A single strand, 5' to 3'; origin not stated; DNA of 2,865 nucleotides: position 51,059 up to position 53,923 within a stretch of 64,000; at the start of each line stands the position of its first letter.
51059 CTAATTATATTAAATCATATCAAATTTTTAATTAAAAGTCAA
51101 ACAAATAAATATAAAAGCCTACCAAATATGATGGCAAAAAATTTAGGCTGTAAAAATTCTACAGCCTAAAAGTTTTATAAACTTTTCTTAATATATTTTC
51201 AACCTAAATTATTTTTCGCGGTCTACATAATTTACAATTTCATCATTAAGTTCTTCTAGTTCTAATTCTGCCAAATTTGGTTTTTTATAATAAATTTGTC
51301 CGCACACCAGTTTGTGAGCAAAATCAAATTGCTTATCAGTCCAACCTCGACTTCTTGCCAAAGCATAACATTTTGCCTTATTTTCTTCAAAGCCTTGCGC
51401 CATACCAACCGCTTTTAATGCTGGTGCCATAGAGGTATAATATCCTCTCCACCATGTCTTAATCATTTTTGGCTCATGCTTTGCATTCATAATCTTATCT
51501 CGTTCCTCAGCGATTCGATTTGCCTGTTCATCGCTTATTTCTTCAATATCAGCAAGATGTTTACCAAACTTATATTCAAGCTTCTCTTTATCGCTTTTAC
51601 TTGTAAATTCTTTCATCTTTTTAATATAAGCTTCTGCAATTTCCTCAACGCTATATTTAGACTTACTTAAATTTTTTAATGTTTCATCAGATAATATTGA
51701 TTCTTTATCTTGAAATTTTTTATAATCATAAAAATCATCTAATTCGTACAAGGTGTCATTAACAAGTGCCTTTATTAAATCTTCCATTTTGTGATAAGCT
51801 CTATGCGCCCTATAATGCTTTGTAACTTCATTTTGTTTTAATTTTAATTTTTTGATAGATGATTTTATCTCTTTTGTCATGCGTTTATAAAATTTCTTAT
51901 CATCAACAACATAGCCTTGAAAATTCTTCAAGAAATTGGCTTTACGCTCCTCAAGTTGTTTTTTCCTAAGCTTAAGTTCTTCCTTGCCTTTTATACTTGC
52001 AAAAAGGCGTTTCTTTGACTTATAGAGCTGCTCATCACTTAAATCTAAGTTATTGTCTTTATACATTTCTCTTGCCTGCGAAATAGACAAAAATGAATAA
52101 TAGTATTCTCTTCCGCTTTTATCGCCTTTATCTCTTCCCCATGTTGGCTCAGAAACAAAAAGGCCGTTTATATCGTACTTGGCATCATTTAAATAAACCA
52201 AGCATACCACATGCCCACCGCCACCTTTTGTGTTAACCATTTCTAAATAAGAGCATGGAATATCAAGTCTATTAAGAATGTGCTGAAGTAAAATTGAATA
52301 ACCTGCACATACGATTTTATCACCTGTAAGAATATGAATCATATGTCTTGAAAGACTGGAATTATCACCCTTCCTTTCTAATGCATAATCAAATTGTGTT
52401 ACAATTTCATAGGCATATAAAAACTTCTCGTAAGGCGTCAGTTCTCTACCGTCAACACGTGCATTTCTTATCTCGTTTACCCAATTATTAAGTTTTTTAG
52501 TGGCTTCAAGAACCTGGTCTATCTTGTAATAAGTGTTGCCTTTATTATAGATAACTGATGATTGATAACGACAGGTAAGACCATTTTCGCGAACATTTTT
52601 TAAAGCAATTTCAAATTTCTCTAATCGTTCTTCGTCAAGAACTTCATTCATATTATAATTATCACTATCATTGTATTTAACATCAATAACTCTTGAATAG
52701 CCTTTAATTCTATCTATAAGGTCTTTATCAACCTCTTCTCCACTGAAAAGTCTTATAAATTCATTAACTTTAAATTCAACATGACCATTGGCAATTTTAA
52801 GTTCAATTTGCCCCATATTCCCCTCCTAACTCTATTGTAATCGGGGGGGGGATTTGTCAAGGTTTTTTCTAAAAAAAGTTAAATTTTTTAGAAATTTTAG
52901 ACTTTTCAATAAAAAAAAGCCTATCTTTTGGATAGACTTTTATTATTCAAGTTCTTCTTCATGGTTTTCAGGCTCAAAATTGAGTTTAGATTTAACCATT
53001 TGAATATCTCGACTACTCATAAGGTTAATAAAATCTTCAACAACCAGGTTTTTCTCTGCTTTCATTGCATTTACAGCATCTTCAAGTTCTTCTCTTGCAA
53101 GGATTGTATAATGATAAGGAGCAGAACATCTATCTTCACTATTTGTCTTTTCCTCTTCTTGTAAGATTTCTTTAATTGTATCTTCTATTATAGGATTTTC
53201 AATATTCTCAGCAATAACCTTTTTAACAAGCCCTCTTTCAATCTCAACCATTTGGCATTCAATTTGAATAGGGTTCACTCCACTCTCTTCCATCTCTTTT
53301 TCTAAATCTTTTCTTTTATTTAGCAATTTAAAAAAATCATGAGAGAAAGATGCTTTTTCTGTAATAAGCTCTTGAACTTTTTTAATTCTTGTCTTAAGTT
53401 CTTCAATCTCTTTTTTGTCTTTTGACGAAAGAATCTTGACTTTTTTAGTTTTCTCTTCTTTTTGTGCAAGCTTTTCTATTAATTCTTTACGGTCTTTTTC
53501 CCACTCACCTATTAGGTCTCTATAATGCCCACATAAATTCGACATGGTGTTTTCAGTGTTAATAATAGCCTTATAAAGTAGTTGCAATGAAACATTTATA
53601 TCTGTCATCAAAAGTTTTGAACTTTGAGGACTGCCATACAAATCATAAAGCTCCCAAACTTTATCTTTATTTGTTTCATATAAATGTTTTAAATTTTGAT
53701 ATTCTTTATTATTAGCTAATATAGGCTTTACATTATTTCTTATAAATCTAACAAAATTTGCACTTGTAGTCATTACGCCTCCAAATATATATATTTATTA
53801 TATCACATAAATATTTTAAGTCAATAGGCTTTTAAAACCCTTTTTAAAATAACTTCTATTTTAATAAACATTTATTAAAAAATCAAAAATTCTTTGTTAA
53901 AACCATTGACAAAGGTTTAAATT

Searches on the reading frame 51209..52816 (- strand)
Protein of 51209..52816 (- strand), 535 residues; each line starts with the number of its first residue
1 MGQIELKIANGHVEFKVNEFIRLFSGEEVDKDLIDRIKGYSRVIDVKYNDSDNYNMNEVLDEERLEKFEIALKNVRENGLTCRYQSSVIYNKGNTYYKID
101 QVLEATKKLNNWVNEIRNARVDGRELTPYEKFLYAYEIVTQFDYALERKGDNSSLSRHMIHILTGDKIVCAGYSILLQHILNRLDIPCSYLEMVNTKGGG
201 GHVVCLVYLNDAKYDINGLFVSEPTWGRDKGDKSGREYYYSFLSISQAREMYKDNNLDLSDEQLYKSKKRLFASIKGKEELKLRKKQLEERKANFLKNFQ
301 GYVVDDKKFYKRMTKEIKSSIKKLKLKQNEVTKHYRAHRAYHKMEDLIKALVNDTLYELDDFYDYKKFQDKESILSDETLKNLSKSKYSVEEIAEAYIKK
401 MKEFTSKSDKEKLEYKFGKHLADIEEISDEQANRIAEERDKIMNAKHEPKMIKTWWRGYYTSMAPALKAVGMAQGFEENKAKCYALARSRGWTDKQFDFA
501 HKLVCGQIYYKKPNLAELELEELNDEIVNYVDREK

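Call 6: search_protein_families(library=pfam, proteins=[window:51209-52816:-])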
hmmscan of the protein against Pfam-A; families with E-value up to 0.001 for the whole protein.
window:51209-52816:- (535 aa): 0 families

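Call 8: find_encoding_contigs(protein=window:51209-52816:-, flank=3000, max_places=10)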
Protein window:51209-52816:- (535 aa): no gene with exactly this product is on record in the collection.

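Call 10: find_homologous_proteins(query=window:51209-52816:-)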
Query window:51209-52816:- (535 aa): 12 proteins with E <= 0.001 among 8000 candidates.
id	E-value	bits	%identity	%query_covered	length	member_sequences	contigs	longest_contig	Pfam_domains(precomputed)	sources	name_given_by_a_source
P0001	0.0e+0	1192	100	100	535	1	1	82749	-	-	-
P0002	7.6e-138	479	47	96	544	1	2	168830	-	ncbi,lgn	-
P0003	1.9e-123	431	44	97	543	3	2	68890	-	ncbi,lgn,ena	-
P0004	7.8e-31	126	45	26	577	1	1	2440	-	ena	-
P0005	9.0e-31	126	45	26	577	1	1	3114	-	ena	-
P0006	1.4e-29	122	45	26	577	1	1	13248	-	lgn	-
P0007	6.7e-19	86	32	37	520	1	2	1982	-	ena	-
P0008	1.1e-17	82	39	21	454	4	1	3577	-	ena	-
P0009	2.6e-16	78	34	29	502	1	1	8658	PF01841.26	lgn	-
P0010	1.7e-11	62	30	33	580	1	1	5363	-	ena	-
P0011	5.7e-10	57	31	28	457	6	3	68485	-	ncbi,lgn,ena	-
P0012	5.6e-9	54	33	25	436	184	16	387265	-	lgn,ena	-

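Call 11: find_encoding_contigs(protein=P0002, flank=4000, max_places=4)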
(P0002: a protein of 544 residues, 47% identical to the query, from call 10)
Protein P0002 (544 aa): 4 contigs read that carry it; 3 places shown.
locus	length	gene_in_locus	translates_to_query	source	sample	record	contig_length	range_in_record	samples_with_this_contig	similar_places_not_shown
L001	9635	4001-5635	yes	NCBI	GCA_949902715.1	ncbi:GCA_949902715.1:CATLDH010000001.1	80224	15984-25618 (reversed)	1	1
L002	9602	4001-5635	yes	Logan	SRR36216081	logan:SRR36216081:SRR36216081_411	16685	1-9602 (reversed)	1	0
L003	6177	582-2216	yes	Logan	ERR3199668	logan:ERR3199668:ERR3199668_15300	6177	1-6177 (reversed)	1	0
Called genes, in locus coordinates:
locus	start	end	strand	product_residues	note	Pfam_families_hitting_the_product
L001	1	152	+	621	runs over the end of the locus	PF00023:Ank (faint), PF13606:Ank_3 (faint), PF13857:Ank_5 (faint), PF12796:Ank_2, PF13637:Ank_4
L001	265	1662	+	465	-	PF02511:Thy1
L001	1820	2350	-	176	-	PF00583:Acetyltransf_1, PF13508:Acetyltransf_7 (weak)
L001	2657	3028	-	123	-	PF16320:Ribosomal_L12_N, PF00542:Ribosomal_L12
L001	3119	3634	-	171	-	PF00466:Ribosomal_L10, PF27436:RL10_C (weak)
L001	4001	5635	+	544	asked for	-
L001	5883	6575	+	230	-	PF04239:DUF421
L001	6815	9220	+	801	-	PF00133:tRNA-synt_1, PF09334:tRNA-synt_1g, PF13603:tRNA-synt_1_2, PF00133:tRNA-synt_1, PF08264:Anticodon_1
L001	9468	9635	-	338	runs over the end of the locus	-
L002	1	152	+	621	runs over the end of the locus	PF00023:Ank (faint), PF13606:Ank_3 (faint), PF13857:Ank_5 (faint), PF12796:Ank_2, PF13637:Ank_4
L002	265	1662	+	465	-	PF02511:Thy1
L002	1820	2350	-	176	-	PF00583:Acetyltransf_1, PF13508:Acetyltransf_7 (weak)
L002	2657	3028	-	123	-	PF16320:Ribosomal_L12_N, PF00542:Ribosomal_L12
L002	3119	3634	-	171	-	PF00466:Ribosomal_L10, PF27436:RL10_C (weak)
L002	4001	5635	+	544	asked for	-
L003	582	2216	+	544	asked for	-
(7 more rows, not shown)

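Call 12: find_encoding_contigs(protein=P0003, flank=4000, max_places=4)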
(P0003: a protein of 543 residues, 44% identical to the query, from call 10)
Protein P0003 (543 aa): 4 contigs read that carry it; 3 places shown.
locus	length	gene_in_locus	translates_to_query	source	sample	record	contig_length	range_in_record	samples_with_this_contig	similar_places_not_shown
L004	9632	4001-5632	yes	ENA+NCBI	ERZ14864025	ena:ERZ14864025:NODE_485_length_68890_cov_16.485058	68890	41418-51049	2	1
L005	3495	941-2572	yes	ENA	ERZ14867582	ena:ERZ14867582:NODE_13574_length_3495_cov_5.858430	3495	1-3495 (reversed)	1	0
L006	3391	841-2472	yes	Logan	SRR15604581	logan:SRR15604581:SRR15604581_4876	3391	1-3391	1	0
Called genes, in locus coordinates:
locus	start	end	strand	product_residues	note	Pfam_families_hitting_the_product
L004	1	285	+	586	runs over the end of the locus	PF00023:Ank (faint), PF13606:Ank_3 (faint), PF12796:Ank_2, PF13857:Ank_5 (faint), PF13637:Ank_4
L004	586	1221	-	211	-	-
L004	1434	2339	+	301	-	PF04055:Radical_SAM, PF16199:Radical_SAM_C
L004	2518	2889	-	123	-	PF16320:Ribosomal_L12_N, PF00542:Ribosomal_L12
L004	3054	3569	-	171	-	PF00466:Ribosomal_L10, PF27436:RL10_C (weak)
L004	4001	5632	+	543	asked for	-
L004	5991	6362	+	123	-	-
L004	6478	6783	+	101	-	-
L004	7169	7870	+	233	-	PF04239:DUF421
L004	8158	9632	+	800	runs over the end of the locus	PF00133:tRNA-synt_1, PF09334:tRNA-synt_1g, PF13603:tRNA-synt_1_2, PF00133:tRNA-synt_1, PF08264:Anticodon_1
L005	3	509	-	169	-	?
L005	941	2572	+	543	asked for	-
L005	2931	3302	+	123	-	-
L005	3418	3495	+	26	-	?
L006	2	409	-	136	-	?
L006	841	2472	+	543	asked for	-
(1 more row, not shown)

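Call 13: find_encoding_contigs(protein=P0001, flank=4000, max_places=4)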
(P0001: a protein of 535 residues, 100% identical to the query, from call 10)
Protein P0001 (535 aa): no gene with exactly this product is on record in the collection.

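Call 18: find_related_loci(query=window:51209-52816:-, collection=genome_contigs, flank=3000)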
Query window:51209-52816:- (535 aa) in genome_contigs; peptide patterns used: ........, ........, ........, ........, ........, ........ (x = any residue, [..] = any of these).
34 stretches matched a pattern, but none encodes a relative of the query by tblastn (E <= 1e-3).

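Call 20: find_related_loci(query=A1, collection=genome_contigs, flank=3000)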
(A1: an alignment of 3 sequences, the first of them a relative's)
Query A1 (535 aa) in genome_contigs; peptide patterns used: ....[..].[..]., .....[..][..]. (x = any residue, [..] = any of these).
56 stretches matched a pattern; 3 encode a relative of the query (tblastn E <= 1e-3); 3 distinct loci.
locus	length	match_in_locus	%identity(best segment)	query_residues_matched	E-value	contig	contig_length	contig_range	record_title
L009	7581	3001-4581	47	6-519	6e-140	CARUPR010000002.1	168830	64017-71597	MAG TPA_asm: uncultured Eubacteriales bacterium isolate MGBC127298 genome assembly, contig: MGBC127298.2, whole genome s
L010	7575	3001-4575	44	1-518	1e-133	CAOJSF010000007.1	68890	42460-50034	MAG TPA_asm: uncultured Clostridia bacterium isolate SRR15604559_bin.67_metawrap_v1.3_MAG genome assembly, contig: NODE.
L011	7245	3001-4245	30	58-496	6e-50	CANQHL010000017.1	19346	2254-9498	MAG: uncultured Clostridia bacterium isolate Lapin-030__bin48 genome assembly, contig: Lapin-030__NODE_3933_length_19346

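Call 22: find_related_loci(query=A1, collection=metagenome_contigs, flank=2500)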
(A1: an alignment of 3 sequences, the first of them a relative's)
Query A1 (535 aa) in metagenome_contigs; peptide patterns used: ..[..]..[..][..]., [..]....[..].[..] (x = any residue, [..] = any of these).
600 stretches matched a pattern (row limit reached: there are more); 1 encode a relative of the query (tblastn E <= 1e-3); 1 distinct loci.
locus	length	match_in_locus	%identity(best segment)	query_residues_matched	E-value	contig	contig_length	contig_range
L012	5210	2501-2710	29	157-226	2e-7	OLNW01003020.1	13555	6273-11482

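Call 23: search_protein_families(library=pfam, proteins=[window:51209-52816:-, P0002, P0003, P0009], max_evalue=5)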
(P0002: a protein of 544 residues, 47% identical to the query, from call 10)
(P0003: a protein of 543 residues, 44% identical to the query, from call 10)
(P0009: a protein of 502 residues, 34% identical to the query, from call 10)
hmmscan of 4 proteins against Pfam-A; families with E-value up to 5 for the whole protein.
window:51209-52816:- (535 aa): 2 families
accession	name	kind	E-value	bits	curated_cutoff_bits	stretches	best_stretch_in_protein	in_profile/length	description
PF01841.26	Transglut_core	-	0.0033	18.1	23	1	119-212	5-101/108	Transglutaminase-like superfamily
PF04327.17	Peptidase_Prp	-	0.58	10.9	27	1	165-185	28-48/90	Cysteine protease Prp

P0002 (544 aa): 0 families

P0003 (543 aa): 0 families

P0009 (502 aa): 3 families
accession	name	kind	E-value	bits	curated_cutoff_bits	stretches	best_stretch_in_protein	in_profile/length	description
PF01841.26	Transglut_core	-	6.8e-09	36.4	23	1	172-266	3-100/108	Transglutaminase-like superfamily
PF04473.18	DUF553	-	0.0091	15.9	20.5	1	190-272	31-112/140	Transglutaminase-like domain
PF10484.15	MRP-S23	-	0.021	15.5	22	1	182-223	56-97/128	Mitochondrial ribosomal protein S23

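Call 24: search_protein_families(library=padloc, proteins=[window:51209-52816:-], max_evalue=1)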
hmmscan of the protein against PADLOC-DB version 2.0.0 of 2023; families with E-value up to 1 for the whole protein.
window:51209-52816:- (535 aa): 0 families

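Call 25: search_solved_structures(query=A1, max_evalue=1)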
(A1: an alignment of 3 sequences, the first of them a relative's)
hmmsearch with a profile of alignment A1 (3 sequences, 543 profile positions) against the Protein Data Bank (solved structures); distinct sequences matched with E-value up to 1: 0.

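Call 60: predict_structure(alignment_id=A4)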
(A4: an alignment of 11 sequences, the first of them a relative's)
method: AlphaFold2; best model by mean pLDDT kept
length: 535 residues; sequences in the alignment: 11
mean_pLDDT: 63.9   pTM: 0.52
mean pLDDT of the five models: 63.9, 61.8, 60.8, 59.2, 58.4
residues with pLDDT >= 90: 46; 70-90: 201; 50-70: 121; < 50: 167
segments of 3 or more residues with pLDDT < 50: 90-92, 276-285, 294-314, 316-397, 419-421, 423-428, 445-451, 507-523, 533-535
pLDDT, mean of each block of 10 residues (from residue 1): 65 85 85 87 80 63 90 91 72 69 91 92 83 88 71 70 81 89 90 77 86 76 77 62 82 82 79 55 48 43 39 44 42 36 32 31 28 33 35 45 60 52 46 51 47 51 58 70 71 72 53 39 53 43
secondary structure, 60 per line:
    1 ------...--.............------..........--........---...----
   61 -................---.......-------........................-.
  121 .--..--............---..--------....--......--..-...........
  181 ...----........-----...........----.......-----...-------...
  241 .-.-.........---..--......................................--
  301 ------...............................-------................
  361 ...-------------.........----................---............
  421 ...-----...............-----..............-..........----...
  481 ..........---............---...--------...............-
elements in order: E7-9 E12-16 H17-24 H31-40 E43-50 H62-77 E81-87 E95-98 H99-118 H128-139 H153-156 H159-164 H170-183 E188-195 E201-211 E216-222 H238-241 H245-253 H261-298 H307-337 H345-363 H377-385 H390-405 H409-423 H429-443 H449-462 H464-473 H478-490 H494-505 H520-534

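Call 62: fold_search(model_id=the predicted structure, library=pdb)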
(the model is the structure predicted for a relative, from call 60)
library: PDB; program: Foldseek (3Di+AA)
matches with E <= 10: 446; with E <= 0.001: 1
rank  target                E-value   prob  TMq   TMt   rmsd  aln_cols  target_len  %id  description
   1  9crn                  8.5e-05  1.00  0.22  0.31   6.6       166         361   18  Crystal structure of Streptococcus pyogenes TglA (released 2024-08-14)
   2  4fgp_A                1.2e-03  1.00  0.20  0.51   4.9       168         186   11  Legionella pneumophila LapG (EGTA-treated) (released 2012-06-20)
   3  4fgp_B                1.2e-03  1.00  0.19  0.49   5.0       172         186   12  Legionella pneumophila LapG (EGTA-treated) (released 2012-06-20)
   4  4fgq_B                1.5e-03  1.00  0.20  0.49   5.1       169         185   12  Legionella pneumophila LapG (released 2012-06-20)
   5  4fgq_A                1.6e-03  1.00  0.17  0.44  11.3       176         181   11  Legionella pneumophila LapG (released 2012-06-20)
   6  4fgo                  2.0e-03  1.00  0.19  0.49   5.7       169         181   12  Legionella pneumophila LapG (calcium-bound) (released 2012-06-20)
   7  4xz7_B                4.3e-03  1.00  0.18  0.25  13.2       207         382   11  Crystal structure of a TGase (released 2015-06-24)
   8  4u65_E                4.6e-03  1.00  0.16  0.42   4.9       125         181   13  Structure of the periplasmic output domain of the Legionella pneumophila LapD ortholog CdgS9 in complex with Pseudomon (released 2014-08-13)
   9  3kd4_A                4.8e-03  1.00  0.16  0.16  12.2       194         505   11  CRYSTAL STRUCTURE OF A PUTATIVE PROTEASE (BDI_1141) FROM PARABACTEROIDES DISTASONIS ATCC 8503 AT 2.00 A RESOLUTION (released 2009-11-24)
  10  3isr_B                5.1e-03  1.00  0.17  0.29   4.4       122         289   14  The Crystal Structure of a Putative Cysteine Protease from Cytophaga hutchinsonii to 1.9A (released 2009-09-08)
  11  3isr_A                5.7e-03  1.00  0.17  0.29   4.4       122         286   14  The Crystal Structure of a Putative Cysteine Protease from Cytophaga hutchinsonii to 1.9A (released 2009-09-08)
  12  4xz7_A                5.7e-03  1.00  0.20  0.27   6.8       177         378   12  Crystal structure of a TGase (released 2015-06-24)
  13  8z4f_B                7.1e-03  0.98  0.15  0.31  12.4       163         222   14  Pseudomurein Endoisopeptidases PeiP (released 2024-10-30)
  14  8z4f_A                7.1e-03  0.98  0.14  0.24  12.8       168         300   14  Pseudomurein Endoisopeptidases PeiP (released 2024-10-30)
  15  9y6s_8G               7.5e-03  1.00  0.16  0.14   5.2       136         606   12  96-nm repeat of the Leishmania tarentolae doublet microtubule (released 2025-12-17)
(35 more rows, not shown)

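Call 72: search_protein_families(library=ncbifam, proteins=[window:51209-52816:-], max_evalue=0.1)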
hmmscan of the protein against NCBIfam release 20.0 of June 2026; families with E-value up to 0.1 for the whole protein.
window:51209-52816:- (535 aa): 0 families

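Call 73: search_protein_families(library=phrogs, proteins=[window:51209-52816:-], max_evalue=0.1)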
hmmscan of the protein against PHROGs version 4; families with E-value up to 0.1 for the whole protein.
window:51209-52816:- (535 aa): 3 families
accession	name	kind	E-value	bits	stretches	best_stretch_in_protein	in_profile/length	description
phrog_4478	-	other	0.025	15.7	1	164-184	26-46/102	peptidase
phrog_14672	-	unknown function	0.054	14.5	0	423-463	3-42/56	-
phrog_20808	-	unknown function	0.069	14.7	0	186-261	9-85/104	-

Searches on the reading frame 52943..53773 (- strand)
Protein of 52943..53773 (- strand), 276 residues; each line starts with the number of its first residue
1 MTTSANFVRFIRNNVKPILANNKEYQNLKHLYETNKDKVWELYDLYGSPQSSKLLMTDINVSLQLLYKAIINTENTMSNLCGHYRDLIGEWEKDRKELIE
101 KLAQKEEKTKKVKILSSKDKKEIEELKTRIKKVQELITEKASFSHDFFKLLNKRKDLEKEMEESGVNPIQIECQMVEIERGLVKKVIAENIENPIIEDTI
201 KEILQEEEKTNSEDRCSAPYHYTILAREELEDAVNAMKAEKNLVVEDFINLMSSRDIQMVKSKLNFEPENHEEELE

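Call 6: search_protein_families(library=pfam, proteins=[window:52943-53773:-])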
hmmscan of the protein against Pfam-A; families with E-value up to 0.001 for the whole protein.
window:52943-53773:- (276 aa): 0 families

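Call 17: find_encoding_contigs(protein=window:52943-53773:-, flank=4000, max_places=10)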
Protein window:52943-53773:- (276 aa): no gene with exactly this product is on record in the collection.

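Call 23: search_protein_families(library=pfam, proteins=[window:52943-53773:-], max_evalue=5)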
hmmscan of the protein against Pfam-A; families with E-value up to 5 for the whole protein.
window:52943-53773:- (276 aa): 3 families
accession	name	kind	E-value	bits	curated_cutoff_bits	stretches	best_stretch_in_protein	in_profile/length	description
PF00667.26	FAD_binding_1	-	0.025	14.6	32.3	1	35-139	55-161/222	FAD binding domain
PF00693.24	Herpes_TK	-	0.08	12.6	25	1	84-162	196-274/280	Thymidine kinase from herpesvirus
PF11744.14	ALMT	-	1.7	7.9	20.6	1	74-222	287-422/471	Aluminium activated malate transporter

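Call 24: search_protein_families(library=padloc, proteins=[window:52943-53773:-], max_evalue=1)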
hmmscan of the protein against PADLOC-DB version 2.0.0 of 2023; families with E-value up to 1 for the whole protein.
window:52943-53773:- (276 aa): 0 families

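Call 40: find_homologous_proteins(query=window:52943-53773:-, max_evalue=0.01)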
Query window:52943-53773:- (276 aa): 1 proteins with E <= 0.01 among 2752 candidates.
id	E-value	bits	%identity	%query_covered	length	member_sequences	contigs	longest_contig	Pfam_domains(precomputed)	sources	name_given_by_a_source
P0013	5.2e-170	581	100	100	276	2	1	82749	-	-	-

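Call 42: find_encoding_contigs(protein=P0014, flank=3000, max_places=10)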
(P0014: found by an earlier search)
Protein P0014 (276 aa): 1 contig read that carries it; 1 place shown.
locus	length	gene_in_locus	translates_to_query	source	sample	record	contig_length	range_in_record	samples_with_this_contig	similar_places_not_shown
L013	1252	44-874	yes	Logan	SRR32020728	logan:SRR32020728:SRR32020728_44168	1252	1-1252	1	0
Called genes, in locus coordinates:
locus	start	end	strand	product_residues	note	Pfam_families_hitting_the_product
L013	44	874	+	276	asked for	-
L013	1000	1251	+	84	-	?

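Call 72: search_protein_families(library=ncbifam, proteins=[window:52943-53773:-], max_evalue=0.1)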
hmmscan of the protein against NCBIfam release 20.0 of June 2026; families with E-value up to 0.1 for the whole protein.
window:52943-53773:- (276 aa): 0 families

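Call 73: search_protein_families(library=phrogs, proteins=[window:52943-53773:-], max_evalue=0.1)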
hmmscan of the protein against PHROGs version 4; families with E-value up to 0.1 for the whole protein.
window:52943-53773:- (276 aa): 1 family
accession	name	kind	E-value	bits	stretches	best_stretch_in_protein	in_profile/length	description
phrog_14404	-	tail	0.016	15.4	1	35-130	108-202/363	baseplate protein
